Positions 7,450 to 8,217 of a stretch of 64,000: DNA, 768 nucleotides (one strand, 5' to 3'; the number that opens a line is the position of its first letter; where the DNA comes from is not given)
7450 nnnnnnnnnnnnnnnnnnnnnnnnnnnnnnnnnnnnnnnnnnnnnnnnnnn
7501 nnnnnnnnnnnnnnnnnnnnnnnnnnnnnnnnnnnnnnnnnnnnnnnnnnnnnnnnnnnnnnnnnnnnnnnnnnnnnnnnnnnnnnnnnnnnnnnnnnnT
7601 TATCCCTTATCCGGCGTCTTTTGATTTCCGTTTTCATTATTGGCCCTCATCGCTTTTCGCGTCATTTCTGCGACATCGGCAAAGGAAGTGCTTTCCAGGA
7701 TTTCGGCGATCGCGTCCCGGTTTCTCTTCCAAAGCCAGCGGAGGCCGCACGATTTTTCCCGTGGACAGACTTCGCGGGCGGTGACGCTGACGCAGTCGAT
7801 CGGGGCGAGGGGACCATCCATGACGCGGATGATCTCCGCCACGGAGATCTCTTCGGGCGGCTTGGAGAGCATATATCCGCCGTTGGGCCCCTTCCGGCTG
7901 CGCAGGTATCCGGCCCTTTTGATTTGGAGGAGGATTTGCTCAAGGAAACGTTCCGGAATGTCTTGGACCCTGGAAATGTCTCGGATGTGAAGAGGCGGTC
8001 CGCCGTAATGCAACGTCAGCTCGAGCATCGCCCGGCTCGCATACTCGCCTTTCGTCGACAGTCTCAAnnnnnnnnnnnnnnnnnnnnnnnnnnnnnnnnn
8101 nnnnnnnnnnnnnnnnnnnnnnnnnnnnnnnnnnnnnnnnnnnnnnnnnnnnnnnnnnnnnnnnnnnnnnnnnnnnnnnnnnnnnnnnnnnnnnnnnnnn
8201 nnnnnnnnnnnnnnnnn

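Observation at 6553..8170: Rrf2-family (Fe-S type) regulator sits between the porin-pstSCAB operon and the kinase operon, with a shared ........-containing motif on both flanks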

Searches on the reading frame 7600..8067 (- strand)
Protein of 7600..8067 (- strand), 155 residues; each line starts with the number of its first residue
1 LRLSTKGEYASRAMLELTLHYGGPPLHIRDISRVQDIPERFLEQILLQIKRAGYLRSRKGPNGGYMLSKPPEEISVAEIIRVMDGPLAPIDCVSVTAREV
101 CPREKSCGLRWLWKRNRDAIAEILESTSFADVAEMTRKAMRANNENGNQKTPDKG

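Call 11: search_protein_families(library=pfam, proteins=[window:7600-8067:-])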
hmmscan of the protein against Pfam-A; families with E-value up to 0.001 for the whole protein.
window:7600-8067:- (155 aa): 1 family
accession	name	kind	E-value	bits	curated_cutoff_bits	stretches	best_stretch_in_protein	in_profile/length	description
PF02082.26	Rrf2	-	1.1e-37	129.6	30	1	3-134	1-131/132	Iron-dependent Transcriptional regulator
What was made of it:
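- Checked: ORF 7600-8067 (minus strand, TTG start, 155 aa) is an Rrf2-family protein (PF02082, E 1.1e-37; call 11).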

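Call 12: search_protein_families(library=ncbifam, proteins=[window:7600-8067:-])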
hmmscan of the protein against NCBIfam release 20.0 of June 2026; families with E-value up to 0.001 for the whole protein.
window:7600-8067:- (155 aa): 7 families
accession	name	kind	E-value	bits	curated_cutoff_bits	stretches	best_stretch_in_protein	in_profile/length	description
TIGR00738.1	rrf2_super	superfamily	8.4e-36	122.8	73.3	1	1-133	1-131/132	Rrf2 family transcriptional regulator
NF047409.1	Cys_reg_CymR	equivalog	6.6e-30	104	195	1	1-139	1-130/139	cysteine metabolism transcriptional regulator CymR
TIGR02010.1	IscR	equivalog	4.8e-27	94.4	207.55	1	1-134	1-131/135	Fe-S cluster assembly transcriptional regulator IscR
NF008110.0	PRK10857.1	equivalog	4.5e-21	75.3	275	1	1-134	1-131/164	Fe-S cluster assembly transcriptional regulator IscR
NF008886.0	PRK11920.1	equivalog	2e-17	63.3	193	1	1-136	1-134/153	iron-responsive transcriptional regulator RirA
TIGR02944.1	suf_reg_Xantho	equivalog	1.1e-15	58.1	110.65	1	40-132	40-130/130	SUF system Fe-S cluster assembly regulator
NF008240.0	PRK11014.1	equivalog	6.5e-11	42.5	182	1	1-135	1-130/141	nitric oxide-sensing transcriptional repressor NsrR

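Call 13: find_encoding_contigs(protein=window:7600-8067:-, flank=6000, max_places=6)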
Protein window:7600-8067:- (155 aa): 20 contigs read that carry it; 6 places shown.
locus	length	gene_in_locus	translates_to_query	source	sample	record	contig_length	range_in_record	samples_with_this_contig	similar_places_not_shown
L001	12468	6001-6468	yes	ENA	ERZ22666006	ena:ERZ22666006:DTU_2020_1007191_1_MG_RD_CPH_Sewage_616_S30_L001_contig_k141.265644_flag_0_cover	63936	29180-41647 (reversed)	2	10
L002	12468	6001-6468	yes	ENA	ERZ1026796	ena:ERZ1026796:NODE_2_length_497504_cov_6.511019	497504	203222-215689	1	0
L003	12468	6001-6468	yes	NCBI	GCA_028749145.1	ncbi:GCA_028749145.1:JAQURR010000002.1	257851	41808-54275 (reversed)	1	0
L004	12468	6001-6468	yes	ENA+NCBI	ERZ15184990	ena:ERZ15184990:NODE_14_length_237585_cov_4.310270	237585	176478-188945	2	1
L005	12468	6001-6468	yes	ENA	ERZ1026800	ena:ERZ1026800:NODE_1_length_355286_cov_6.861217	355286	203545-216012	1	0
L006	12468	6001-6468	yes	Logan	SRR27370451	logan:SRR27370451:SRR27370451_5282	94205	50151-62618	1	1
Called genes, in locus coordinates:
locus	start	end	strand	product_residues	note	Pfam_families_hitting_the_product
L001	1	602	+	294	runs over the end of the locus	PF02899:Phage_int_SAM_1, PF13495:Phage_int_SAM_4 (faint), PF00589:Phage_integrase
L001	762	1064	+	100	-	PF14520:HHH_5 (faint), PF06514:PsbU (weak), PF12836:HHH_3, PF00633:HHH (weak), PF12826:HHH_2 (faint)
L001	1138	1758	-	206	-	PF01725:Ham1p_like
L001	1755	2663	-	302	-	PF01040:UbiA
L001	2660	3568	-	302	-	PF13489:Methyltransf_23, PF08241:Methyltransf_11, PF08242:Methyltransf_12, PF13649:Methyltransf_25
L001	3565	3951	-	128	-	PF00072:Response_reg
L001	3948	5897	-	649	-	PF02743:dCache_1 (faint), PF17203:sCache_3_2 (faint), PF17201:Cache_3-Cache_2, PF17202:sCache_3_3, PF00672:HAMP, PF00512:HisKA, PF02518:HATPase_c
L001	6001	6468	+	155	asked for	PF02082:Rrf2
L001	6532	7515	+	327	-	PF13609:Porin_4, PF07396:Porin_O_P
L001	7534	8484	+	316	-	PF12849:PBP_like_2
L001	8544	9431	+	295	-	PF00528:BPD_transp_1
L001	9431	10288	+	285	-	PF00528:BPD_transp_1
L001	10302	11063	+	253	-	PF02463:SMC_N (faint), PF13175:AAA_15 (weak), PF00005:ABC_tran, PF13401:AAA_22 (faint), PF13304:AAA_21 (faint)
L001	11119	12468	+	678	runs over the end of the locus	PF00884:Sulfatase, PF01663:Phosphodiest (weak)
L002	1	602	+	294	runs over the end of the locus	PF02899:Phage_int_SAM_1, PF13495:Phage_int_SAM_4 (faint), PF00589:Phage_integrase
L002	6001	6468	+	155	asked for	PF02082:Rrf2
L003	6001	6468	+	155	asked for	PF02082:Rrf2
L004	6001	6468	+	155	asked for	PF02082:Rrf2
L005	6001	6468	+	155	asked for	PF02082:Rrf2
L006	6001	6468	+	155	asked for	PF02082:Rrf2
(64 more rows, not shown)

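Call 14: find_homologous_proteins(query=window:7600-8067:-, max_evalue=1e-10)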
Query window:7600-8067:- (155 aa): 2218 proteins with E <= 1e-10 among 2227 candidates; the best 120 are listed.
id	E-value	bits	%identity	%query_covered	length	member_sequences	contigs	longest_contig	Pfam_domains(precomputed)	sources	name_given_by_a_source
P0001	6.9e-98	343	99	100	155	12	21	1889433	PF02082.27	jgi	jgi:rrf2 family protein (putative transcriptional regulator)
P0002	2.7e-83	295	90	95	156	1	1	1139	PF02082.27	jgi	-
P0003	3.2e-81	289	87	99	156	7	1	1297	PF02082.27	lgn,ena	-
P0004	2.2e-77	276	82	99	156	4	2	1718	PF02082.27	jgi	-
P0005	1.8e-76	273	79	100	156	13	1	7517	PF02082.27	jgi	-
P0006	3.1e-76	272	81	100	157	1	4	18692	PF02082.27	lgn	-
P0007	3.2e-76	272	82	95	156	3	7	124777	PF02082.27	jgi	jgi:Rrf2 family cysteine metabolism transcriptional repressor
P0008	1.5e-75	270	83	94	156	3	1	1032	PF02082.27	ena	-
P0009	4.6e-74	265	79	99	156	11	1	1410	PF02082.27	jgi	jgi:Rrf2 family cysteine metabolism transcriptional repressor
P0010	2.3e-72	260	78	97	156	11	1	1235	PF02082.27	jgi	jgi:Rrf2 family cysteine metabolism transcriptional repressor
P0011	1.3e-69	251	82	88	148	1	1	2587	PF02082.27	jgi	jgi:Rrf2 family cysteine metabolism transcriptional repressor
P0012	2.0e-69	250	82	90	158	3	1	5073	PF02082.27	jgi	jgi:Rrf2 family cysteine metabolism transcriptional repressor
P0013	3.1e-69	250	78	95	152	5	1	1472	PF02082.27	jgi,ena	-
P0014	6.0e-69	249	77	97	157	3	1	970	PF02082.27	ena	-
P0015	8.7e-69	248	77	96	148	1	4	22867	PF02082.27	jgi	jgi:Rrf2 family cysteine metabolism transcriptional repressor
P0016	8.8e-69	248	81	91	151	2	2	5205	PF02082.27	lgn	-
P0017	1.1e-68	248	82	90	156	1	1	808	PF02082.27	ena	-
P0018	1.2e-68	248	81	91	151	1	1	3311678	PF02082.27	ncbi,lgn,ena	-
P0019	2.1e-68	247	78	95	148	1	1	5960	PF02082.27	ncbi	-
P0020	2.2e-68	247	79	90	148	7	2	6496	PF02082.27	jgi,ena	-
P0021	3.9e-68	246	79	92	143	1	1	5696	PF02082.27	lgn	-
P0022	4.5e-68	246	80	90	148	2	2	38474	PF02082.27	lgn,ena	-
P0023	6.0e-68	245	81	87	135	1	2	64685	PF02082.27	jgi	jgi:Rrf2 family protein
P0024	7.6e-68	245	78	90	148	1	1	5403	PF02082.27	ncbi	ncbi:MAG: Rrf2 family transcriptional regulator [Acidobacteriota bacterium]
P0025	1.3e-67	244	78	94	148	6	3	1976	PF02082.27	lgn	-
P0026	2.3e-67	244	79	91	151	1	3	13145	PF02082.27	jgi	jgi:Rrf2 family cysteine metabolism transcriptional repressor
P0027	2.6e-67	243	80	88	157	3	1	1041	PF02082.27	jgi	jgi:Rrf2 family cysteine metabolism transcriptional repressor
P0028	3.3e-67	243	74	96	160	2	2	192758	PF02082.27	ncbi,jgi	jgi:Rrf2 family protein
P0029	3.5e-67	243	77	90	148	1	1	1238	PF02082.27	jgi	jgi:Rrf2 family protein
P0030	4.4e-67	243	79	92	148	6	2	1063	PF02082.27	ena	-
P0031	4.8e-67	243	79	86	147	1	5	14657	PF02082.27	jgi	jgi:Rrf2 family protein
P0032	5.9e-67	242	81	86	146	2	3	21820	PF02082.27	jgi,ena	-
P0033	7.5e-67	242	77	95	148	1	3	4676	PF02082.27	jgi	jgi:Rrf2 family cysteine metabolism transcriptional repressor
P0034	8.7e-67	242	77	94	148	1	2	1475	PF02082.27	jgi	jgi:Rrf2 family cysteine metabolism transcriptional repressor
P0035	8.8e-67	242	79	91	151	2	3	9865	PF02082.27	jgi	-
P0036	1.0e-66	241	76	91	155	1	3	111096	PF02082.27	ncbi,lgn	-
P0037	1.2e-66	241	79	91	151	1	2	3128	PF02082.27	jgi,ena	jgi:Rrf2 family protein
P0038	1.2e-66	241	79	88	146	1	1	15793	PF02082.27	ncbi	-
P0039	1.2e-66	241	82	88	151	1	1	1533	PF02082.27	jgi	jgi:Rrf2 family cysteine metabolism transcriptional repressor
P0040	1.7e-66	241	81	88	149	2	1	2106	PF02082.27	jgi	jgi:Rrf2 family cysteine metabolism transcriptional repressor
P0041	1.7e-66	241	79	91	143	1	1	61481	PF02082.27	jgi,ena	-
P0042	1.8e-66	241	79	85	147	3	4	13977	PF02082.27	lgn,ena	-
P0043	1.9e-66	241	76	96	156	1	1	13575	PF02082.27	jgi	jgi:Rrf2 family protein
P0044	1.9e-66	241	79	85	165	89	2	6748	PF02082.27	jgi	jgi:Rrf2 family protein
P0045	2.0e-66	241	73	97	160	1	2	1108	PF02082.27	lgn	-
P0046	2.5e-66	240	76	90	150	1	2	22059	PF02082.27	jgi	-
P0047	2.5e-66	240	78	90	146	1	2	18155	PF02082.27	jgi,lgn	-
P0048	2.8e-66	240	77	90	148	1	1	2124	PF02082.27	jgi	jgi:Rrf2 family protein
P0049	3.0e-66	240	77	94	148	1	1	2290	PF02082.27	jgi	jgi:Rrf2 family cysteine metabolism transcriptional repressor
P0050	3.0e-66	240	78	90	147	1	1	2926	PF02082.27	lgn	-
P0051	3.1e-66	240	80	89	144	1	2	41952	PF02082.27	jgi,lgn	-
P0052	3.3e-66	240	78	95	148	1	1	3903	PF02082.27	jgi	jgi:Rrf2 family cysteine metabolism transcriptional repressor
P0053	3.4e-66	240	78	90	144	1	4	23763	PF02082.27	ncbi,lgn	-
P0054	3.6e-66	240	77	96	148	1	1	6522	PF02082.27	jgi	-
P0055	3.7e-66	240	73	94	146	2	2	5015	PF02082.27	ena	-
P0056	3.8e-66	240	78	91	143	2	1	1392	PF02082.27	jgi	-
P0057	3.9e-66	240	79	91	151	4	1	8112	PF02082.27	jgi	jgi:Rrf2 family cysteine metabolism transcriptional repressor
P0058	4.6e-66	239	77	90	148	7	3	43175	PF02082.27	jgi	jgi:Rrf2 family cysteine metabolism transcriptional repressor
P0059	6.5e-66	239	76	90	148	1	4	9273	PF02082.27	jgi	jgi:Rrf2 family cysteine metabolism transcriptional repressor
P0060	7.1e-66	239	78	90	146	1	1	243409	PF02082.27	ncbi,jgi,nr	ncbi:MAG: Rrf2 family transcriptional regulator [Clostridiales bacterium]|jgi:Rrf2 family protein|nr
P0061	7.6e-66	239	75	96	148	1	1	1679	PF02082.27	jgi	-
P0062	8.0e-66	239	73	94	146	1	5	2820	PF02082.27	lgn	-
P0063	8.8e-66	238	77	90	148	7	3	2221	PF02082.27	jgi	jgi:Rrf2 family cysteine metabolism transcriptional repressor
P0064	1.3e-65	238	76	92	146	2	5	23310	PF02082.27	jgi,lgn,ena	-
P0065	1.5e-65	238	74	97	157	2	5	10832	PF02082.27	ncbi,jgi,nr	ncbi:MAG: Rrf2 family transcriptional regulator [Candidatus Aminicenantes bacterium]|nr:Rrf2 family 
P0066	1.5e-65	238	77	88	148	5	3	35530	PF02082.27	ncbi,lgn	-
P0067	1.5e-65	238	72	97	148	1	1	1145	PF02082.27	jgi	jgi:Rrf2 family transcriptional regulator, cysteine metabolism repressor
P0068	1.7e-65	238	78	88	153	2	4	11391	PF02082.27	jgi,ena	jgi:Rrf2 family protein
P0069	1.7e-65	237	75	94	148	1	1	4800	PF02082.27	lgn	-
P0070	1.8e-65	237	76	93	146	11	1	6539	PF02082.27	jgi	jgi:Rrf2 family protein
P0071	2.0e-65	237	80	86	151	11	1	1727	PF02082.27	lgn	-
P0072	2.1e-65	237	75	94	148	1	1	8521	PF02082.27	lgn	-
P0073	2.2e-65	237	73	97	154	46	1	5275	PF02082.27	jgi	jgi:Rrf2 family cysteine metabolism transcriptional repressor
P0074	2.3e-65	237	79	85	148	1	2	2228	PF02082.27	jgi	jgi:Rrf2 family cysteine metabolism transcriptional repressor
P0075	2.3e-65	237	80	87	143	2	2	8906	PF02082.27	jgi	-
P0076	2.3e-65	237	72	95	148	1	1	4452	PF02082.27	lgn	-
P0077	2.6e-65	237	77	90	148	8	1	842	PF02082.27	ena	-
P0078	2.6e-65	237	78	90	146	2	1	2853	PF02082.27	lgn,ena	-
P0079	2.8e-65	237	76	93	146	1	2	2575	PF02082.27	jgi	jgi:Rrf2 family cysteine metabolism transcriptional repressor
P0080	2.8e-65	237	73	94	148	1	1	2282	PF02082.27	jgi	jgi:Rrf2 family cysteine metabolism transcriptional repressor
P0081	2.9e-65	237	75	96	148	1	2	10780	PF02082.27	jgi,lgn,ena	-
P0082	3.0e-65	237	78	88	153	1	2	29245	PF02082.27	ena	-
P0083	3.1e-65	237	76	92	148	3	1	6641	PF02082.27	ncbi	-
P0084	3.2e-65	237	78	88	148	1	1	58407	PF02082.27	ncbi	-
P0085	3.2e-65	237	75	93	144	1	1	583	PF02082.27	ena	-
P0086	3.3e-65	237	73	97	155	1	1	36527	PF02082.27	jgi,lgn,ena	-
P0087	3.7e-65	236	76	90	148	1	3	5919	PF02082.27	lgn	-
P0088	3.8e-65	236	77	88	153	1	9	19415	PF02082.27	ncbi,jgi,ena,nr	ncbi:MAG: transcriptional regulator, BadM/Rrf2 family [Candidatus Aminicenantes bacterium]|nr:transc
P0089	3.8e-65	236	77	88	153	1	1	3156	PF02082.27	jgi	-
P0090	3.9e-65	236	78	88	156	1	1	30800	PF02082.27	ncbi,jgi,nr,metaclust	ncbi:MAG: BadM/Rrf2 family transcriptional regulator [Candidatus Aminicenantes bacterium RBG_13_62_1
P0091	4.1e-65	236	77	90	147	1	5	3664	PF02082.27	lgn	-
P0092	4.7e-65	236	77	88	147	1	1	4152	PF02082.27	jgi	jgi:Rrf2 family protein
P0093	4.7e-65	236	77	88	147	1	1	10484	PF02082.27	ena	-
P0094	5.1e-65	236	72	95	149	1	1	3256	PF02082.27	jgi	-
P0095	5.2e-65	236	75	94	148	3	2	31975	PF02082.27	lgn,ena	-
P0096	5.2e-65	236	77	88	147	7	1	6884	PF02082.27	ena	-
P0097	5.4e-65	236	78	89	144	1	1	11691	PF02082.27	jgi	-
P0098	5.6e-65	236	80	83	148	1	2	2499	PF02082.27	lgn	-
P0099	5.6e-65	236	76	93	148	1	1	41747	PF02082.27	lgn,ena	-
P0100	6.0e-65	236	76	91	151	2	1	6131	PF02082.27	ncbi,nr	ncbi:MAG: Rrf2 family transcriptional regulator [Candidatus Aminicenantes bacterium]|nr:Rrf2 family 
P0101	6.2e-65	236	73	97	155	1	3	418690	PF02082.27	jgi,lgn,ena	-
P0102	6.2e-65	236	80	86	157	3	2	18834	PF02082.27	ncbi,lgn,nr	ncbi:MAG: Rrf2 family transcriptional regulator [Candidatus Aminicenantes bacterium]|nr:Rrf2 family 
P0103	6.4e-65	236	76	90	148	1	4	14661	PF02082.27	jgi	jgi:Rrf2 family cysteine metabolism transcriptional repressor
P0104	6.6e-65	236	74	95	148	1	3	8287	PF02082.27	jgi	jgi:Rrf2 family cysteine metabolism transcriptional repressor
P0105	6.9e-65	236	76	90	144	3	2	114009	PF02082.27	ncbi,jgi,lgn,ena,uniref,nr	ncbi:BadM/Rrf2 family transcriptional regulator [candidate division WOR-1 bacterium DG_54_3]|uniref:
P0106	7.1e-65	236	76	90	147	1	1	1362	PF02082.27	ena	-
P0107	7.3e-65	235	72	97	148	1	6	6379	PF02082.27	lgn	-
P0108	8.2e-65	235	78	86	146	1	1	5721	PF02082.27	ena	-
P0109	8.3e-65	235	77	90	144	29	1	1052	PF02082.27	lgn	-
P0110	9.4e-65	235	76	90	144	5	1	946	PF02082.27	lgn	-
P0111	9.5e-65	235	79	85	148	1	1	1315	PF02082.27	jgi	jgi:Rrf2 family cysteine metabolism transcriptional repressor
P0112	9.8e-65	235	79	85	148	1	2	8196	PF02082.27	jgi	jgi:Rrf2 family cysteine metabolism transcriptional repressor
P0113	1.0e-64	235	74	96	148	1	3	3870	PF02082.27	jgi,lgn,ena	-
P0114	1.1e-64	235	72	97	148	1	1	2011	PF02082.27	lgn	-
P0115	1.1e-64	235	77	91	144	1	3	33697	PF02082.27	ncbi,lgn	-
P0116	1.3e-64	235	74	91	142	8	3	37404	PF02082.27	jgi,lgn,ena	jgi:Rrf2 family protein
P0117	1.3e-64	235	76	90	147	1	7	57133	PF02082.27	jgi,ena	jgi:Rrf2 family cysteine metabolism transcriptional repressor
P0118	1.4e-64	235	78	90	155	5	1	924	PF02082.27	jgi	jgi:Rrf2 family cysteine metabolism transcriptional repressor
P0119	1.4e-64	235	78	90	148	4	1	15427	PF02082.27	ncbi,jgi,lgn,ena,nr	ncbi:MAG: Rrf2 family transcriptional regulator [Candidatus Aminicenantes bacterium]|nr:Rrf2 family 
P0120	1.4e-64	235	76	91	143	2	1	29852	PF02082.27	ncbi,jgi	-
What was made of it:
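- Closest known: CymR of Bacillus subtilis and Staphylococcus aureus. Same: JGI labels these Aminicenantes proteins 'cysteine metabolism repressor' (call 14).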

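Call 15: find_related_loci(query=window:7600-8067:-, collection=genome_contigs, flank=5000)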
Query window:7600-8067:- (155 aa) in genome_contigs; peptide patterns used: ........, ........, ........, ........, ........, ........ (x = any residue, [..] = any of these).
116 stretches matched a pattern; 33 encode a relative of the query (tblastn E <= 1e-3); 33 distinct loci.
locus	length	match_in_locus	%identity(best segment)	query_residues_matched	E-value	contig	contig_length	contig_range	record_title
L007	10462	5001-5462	87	1-154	3e-89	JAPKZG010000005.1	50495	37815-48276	MAG: Candidatus Aminicenantes bacterium isolate LacPavin_0920_SED3_MAG_59_12 LacPavin_0920_SED3_scaffold_2555419, whole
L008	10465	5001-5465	79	1-155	3e-82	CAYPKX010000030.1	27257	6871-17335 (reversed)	MAG TPA_asm: uncultured Eubacteriales bacterium isolate binchicken_co66_1 genome assembly, contig: NODE_2924_length_2725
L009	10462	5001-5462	80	1-154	3e-82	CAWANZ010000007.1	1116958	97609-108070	MAG: Candidatus Aminicenantes bacterium isolate MFD03899.bin.2.42 genome assembly, contig: contig_5158, whole genome sho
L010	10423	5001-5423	81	1-141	2e-74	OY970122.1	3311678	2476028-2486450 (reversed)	MAG: Candidatus Aminicenantes bacterium isolate MFD04408.bin.1.13 genome assembly, chromosome: 1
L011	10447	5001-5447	74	1-149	6e-74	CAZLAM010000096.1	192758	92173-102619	MAG TPA_asm: uncultured Eubacteriales bacterium isolate binchicken_co255_92 genome assembly, contig: k141_2245805, whole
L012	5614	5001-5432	76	1-144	3e-71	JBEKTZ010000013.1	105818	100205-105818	MAG: Candidatus Aminicenantales bacterium isolate SPRUCE 56 SPRUCE_56_13, whole genome shotgun sequence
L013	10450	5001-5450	71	1-150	1e-68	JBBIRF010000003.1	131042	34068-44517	MAG: Candidatus Aminicenantes bacterium isolate RSF170216_bin_343 NODE_146_length_131042_cov_6.349172, whole genome shot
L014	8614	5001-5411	75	1-137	9e-68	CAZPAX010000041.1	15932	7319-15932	MAG TPA_asm: uncultured Eubacteriales bacterium isolate binchicken_co124_359 genome assembly, contig: NODE_2027_length_1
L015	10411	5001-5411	74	1-137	3e-66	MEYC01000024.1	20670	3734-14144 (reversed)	MAG: Candidatus Aminicenantes bacterium RBG_16_66_30 RBG_16_scaffold_1489, whole genome shotgun sequence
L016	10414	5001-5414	72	1-138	4e-66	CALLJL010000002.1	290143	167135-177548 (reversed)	MAG: uncultured bacterium isolate S1_Bin_METABAT__328_1 genome assembly, contig: c_000000821519, whole genome shotgun se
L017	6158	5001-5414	72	1-138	1e-64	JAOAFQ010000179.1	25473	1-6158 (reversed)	MAG: Candidatus Aminicenantes bacterium isolate SKW293 k141_219871, whole genome shotgun sequence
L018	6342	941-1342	73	1-134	1e-63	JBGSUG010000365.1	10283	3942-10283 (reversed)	MAG: Candidatus Aminicenantales bacterium isolate JTS-AC427 k141_1441612, whole genome shotgun sequence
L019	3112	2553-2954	72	1-134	6e-62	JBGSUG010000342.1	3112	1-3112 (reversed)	MAG: Candidatus Aminicenantales bacterium isolate JTS-AC427 k141_1432104, whole genome shotgun sequence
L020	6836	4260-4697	40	1-146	2e-38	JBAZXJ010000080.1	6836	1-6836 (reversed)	MAG: Candidatus Margulisiibacteriota bacterium isolate SO_2017_GW1_53 NODE_41937_length_6836_cov_0.833358_OW334_2017, wh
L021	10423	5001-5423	35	1-140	6e-33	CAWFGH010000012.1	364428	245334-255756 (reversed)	MAG: uncultured delta proteobacterium isolate MFD00731.bin.2.203 genome assembly, contig: contig_712, whole genome shotg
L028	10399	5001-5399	38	1-133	4e-25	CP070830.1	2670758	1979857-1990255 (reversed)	MAG: Planctomycetota bacterium isolate bin1080 chromosome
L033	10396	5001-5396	38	1-132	2e-24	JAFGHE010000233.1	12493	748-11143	MAG: Sedimentisphaerales bacterium isolate Zod_Metabat.1436 k87_10200836, whole genome shotgun sequence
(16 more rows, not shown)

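Call 20: find_related_loci(query=A1, collection=metagenome_contigs, flank=4000)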
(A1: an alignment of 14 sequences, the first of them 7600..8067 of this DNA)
Query A1 (155 aa) in metagenome_contigs; peptide patterns used: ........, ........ (x = any residue, [..] = any of these).
457 stretches matched a pattern; 379 encode a relative of the query (tblastn E <= 1e-3); the best 80 are kept; 80 distinct loci.
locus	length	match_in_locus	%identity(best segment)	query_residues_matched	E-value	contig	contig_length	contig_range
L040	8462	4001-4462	99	1-154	6e-102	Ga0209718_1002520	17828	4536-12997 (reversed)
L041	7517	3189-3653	79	1-155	3e-83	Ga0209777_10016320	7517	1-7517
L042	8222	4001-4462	81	1-154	3e-82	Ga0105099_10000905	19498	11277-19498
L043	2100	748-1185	82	1-146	6e-84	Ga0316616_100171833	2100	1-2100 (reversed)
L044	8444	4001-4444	82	1-148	6e-81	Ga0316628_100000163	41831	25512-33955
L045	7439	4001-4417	86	1-139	1e-80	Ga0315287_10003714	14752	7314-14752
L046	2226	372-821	79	1-151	6e-83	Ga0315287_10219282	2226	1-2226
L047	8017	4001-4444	81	1-148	7e-80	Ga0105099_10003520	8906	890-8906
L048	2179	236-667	82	1-144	3e-82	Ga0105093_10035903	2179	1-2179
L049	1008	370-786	79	1-139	1e-81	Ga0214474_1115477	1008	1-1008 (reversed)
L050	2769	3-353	99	38-154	1e-76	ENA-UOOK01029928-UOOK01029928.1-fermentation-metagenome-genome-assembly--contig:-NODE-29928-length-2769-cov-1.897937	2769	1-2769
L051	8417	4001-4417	79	1-139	2e-75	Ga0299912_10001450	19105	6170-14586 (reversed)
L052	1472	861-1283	81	1-141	5e-79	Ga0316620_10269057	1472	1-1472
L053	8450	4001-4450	77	1-151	1e-74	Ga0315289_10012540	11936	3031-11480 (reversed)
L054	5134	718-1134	79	1-139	5e-74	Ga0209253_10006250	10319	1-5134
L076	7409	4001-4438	75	1-149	7e-72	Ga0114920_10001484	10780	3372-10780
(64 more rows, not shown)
